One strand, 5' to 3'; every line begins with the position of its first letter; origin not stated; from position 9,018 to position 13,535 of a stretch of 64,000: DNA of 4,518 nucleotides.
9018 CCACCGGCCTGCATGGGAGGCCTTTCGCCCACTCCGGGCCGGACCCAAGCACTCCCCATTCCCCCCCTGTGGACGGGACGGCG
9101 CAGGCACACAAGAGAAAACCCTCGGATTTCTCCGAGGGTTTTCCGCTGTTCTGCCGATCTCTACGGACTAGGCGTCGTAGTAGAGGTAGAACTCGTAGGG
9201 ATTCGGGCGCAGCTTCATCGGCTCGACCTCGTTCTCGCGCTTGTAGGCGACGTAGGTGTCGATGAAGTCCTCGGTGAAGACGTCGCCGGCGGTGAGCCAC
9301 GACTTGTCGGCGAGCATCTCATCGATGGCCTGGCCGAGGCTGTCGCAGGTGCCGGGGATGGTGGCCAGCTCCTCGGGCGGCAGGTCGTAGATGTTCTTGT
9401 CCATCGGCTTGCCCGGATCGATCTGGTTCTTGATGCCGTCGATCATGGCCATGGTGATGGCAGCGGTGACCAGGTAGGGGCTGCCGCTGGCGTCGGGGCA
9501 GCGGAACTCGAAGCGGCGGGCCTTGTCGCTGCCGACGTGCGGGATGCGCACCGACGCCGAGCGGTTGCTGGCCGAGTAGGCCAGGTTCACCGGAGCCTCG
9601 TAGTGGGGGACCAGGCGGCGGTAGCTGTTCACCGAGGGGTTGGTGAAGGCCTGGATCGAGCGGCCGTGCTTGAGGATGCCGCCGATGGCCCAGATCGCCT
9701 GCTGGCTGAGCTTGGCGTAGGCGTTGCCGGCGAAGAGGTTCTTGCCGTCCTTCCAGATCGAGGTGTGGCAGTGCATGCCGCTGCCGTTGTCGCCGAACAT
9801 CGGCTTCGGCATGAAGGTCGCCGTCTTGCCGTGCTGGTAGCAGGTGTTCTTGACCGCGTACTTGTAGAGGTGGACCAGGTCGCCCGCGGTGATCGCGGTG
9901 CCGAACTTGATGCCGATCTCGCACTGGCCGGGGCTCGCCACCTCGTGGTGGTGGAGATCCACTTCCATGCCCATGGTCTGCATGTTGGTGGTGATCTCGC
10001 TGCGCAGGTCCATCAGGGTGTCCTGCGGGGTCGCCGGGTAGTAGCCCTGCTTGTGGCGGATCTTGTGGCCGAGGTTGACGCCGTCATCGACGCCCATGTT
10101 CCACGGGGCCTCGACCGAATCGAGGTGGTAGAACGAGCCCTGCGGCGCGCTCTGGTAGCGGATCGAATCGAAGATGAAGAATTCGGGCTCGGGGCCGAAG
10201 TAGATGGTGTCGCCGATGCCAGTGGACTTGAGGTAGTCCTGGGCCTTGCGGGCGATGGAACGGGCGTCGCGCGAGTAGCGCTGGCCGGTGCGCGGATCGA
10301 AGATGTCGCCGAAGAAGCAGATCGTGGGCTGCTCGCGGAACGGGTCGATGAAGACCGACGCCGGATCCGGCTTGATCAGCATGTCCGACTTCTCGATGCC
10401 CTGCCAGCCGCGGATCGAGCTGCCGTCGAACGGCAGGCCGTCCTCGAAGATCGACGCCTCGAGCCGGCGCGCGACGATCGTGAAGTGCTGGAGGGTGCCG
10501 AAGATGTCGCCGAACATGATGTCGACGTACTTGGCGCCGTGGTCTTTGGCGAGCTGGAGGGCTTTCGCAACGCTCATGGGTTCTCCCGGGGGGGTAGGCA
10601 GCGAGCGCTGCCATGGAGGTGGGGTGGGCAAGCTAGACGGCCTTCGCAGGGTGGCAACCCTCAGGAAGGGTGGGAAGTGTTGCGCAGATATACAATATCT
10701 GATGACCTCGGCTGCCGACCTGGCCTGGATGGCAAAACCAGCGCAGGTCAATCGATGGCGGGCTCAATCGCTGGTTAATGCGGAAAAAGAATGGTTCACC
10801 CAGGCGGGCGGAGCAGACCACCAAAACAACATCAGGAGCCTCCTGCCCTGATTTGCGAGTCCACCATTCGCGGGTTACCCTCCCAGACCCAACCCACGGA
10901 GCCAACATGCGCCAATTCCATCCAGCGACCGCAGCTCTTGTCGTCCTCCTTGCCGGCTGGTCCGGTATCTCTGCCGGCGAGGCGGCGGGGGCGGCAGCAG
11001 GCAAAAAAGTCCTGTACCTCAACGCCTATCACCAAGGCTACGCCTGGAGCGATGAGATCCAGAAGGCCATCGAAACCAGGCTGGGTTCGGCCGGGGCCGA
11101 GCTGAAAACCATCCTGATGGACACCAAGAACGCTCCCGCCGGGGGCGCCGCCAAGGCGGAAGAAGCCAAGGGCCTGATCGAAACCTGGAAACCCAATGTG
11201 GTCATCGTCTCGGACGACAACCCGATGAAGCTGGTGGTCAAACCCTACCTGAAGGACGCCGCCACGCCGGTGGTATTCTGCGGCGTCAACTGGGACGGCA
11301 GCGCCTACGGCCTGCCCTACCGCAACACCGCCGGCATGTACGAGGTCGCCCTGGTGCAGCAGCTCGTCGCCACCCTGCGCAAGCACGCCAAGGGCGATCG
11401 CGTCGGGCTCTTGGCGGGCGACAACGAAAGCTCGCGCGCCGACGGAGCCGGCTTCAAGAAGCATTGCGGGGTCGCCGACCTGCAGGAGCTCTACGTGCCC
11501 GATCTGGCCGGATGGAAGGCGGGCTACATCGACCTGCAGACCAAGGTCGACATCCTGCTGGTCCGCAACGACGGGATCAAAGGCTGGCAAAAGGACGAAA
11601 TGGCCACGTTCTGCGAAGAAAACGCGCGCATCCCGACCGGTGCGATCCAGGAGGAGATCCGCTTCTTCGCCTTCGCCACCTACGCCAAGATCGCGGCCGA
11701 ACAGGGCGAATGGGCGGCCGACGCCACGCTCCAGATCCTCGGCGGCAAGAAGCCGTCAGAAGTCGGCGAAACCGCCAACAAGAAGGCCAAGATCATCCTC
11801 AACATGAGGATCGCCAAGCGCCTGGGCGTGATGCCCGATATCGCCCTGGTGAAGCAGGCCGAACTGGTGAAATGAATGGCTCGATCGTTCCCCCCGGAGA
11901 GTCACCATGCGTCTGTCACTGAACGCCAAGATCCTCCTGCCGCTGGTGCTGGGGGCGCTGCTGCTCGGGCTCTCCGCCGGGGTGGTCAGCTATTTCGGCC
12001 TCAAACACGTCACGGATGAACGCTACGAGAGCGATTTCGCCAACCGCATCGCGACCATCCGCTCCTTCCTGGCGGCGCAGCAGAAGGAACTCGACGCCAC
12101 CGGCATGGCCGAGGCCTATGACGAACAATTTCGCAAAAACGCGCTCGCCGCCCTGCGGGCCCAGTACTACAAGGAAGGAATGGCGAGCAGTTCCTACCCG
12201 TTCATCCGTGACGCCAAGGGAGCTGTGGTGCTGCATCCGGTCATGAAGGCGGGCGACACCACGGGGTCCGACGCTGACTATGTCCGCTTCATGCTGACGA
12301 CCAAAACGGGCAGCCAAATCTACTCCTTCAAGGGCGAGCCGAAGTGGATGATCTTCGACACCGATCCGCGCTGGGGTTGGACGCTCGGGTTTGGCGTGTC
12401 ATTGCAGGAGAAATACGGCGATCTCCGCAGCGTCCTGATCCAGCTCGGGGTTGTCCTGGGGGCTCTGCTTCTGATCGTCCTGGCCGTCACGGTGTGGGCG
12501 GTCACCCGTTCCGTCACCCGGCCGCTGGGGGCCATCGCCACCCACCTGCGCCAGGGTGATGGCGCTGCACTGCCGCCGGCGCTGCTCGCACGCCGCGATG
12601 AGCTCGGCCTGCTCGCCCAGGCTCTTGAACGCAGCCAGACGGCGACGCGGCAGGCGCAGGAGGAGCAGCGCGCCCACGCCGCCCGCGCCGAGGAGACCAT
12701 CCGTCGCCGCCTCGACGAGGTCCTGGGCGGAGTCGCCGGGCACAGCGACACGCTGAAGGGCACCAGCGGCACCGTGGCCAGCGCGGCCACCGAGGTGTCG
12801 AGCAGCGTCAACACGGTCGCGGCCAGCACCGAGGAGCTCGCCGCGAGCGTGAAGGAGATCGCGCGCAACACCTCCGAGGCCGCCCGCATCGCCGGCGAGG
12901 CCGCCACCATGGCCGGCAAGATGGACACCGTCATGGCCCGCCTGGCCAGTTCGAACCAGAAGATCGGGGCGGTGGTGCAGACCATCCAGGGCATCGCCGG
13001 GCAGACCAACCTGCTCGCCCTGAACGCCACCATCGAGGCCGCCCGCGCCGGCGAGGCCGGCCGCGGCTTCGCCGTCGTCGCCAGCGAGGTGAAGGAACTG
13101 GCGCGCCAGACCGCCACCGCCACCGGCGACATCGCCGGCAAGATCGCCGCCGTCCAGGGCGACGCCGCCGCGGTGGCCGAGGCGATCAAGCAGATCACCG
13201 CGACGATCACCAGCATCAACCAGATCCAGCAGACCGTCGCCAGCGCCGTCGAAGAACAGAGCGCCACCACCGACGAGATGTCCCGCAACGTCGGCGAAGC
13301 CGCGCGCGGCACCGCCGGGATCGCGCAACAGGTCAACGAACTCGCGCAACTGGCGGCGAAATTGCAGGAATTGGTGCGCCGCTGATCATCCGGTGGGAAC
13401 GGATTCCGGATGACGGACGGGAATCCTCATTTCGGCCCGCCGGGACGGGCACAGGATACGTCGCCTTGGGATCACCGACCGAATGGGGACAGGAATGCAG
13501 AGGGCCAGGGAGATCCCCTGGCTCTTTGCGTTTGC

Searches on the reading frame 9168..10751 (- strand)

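Call 18: search_protein_families(library=pfam, proteins=[window:9168-10751:-], max_evalue=0.001)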
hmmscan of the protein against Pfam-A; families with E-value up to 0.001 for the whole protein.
window:9168-10751:- (527 aa): 2 families
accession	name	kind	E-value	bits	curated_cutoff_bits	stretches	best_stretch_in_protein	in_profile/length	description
PF00120.29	Gln-synt_C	-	1.1e-123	413.1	24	1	161-524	2-344/344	Glutamine synthetase, catalytic domain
PF03951.24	Gln-synt_N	-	1.1e-27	95.9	33.4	1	73-153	2-82/82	Glutamine synthetase, beta-Grasp domain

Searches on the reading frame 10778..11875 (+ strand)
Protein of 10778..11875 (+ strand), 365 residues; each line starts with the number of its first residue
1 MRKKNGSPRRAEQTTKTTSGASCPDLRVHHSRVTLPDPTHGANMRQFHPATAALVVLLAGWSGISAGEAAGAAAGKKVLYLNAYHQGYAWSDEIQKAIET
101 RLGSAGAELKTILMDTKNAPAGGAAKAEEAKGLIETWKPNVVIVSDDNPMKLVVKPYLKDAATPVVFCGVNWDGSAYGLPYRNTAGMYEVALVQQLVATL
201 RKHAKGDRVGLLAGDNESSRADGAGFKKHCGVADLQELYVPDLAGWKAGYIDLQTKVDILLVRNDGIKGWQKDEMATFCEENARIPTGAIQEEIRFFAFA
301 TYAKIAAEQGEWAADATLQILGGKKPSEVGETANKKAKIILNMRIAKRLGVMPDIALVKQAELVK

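Call 18: search_protein_families(library=pfam, proteins=[window:10778-11875:+], max_evalue=0.001)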
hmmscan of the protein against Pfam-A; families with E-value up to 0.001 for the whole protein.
window:10778-11875:+ (365 aa): 2 families
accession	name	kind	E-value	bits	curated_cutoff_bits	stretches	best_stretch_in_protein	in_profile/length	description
PF04392.18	ABC_sub_bind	-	1.4e-06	28.2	25.9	1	93-363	15-291/293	ABC transporter substrate binding protein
PF13458.12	Peripla_BP_6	-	2.6e-05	24.5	31.7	1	102-233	36-162/343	Periplasmic binding protein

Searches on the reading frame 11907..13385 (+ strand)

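Call 18: search_protein_families(library=pfam, proteins=[window:11907-13385:+], max_evalue=0.001)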
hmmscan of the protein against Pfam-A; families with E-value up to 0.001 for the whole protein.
window:11907-13385:+ (492 aa): 3 families
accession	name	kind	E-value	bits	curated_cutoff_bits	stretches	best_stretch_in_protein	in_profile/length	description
PF00015.26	MCPsignal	-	7.5e-31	107.7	34.6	1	329-483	11-165/172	Methyl-accepting chemotaxis protein (MCP) signalling domain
PF07889.17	DUF1664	-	6.6e-06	26.6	34.6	0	442-489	69-116/124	Protein of unknown function (DUF1664)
PF04108.17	ATG17_like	-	0.00032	20.7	43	1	281-487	119-278/355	Autophagy protein ATG17-like domain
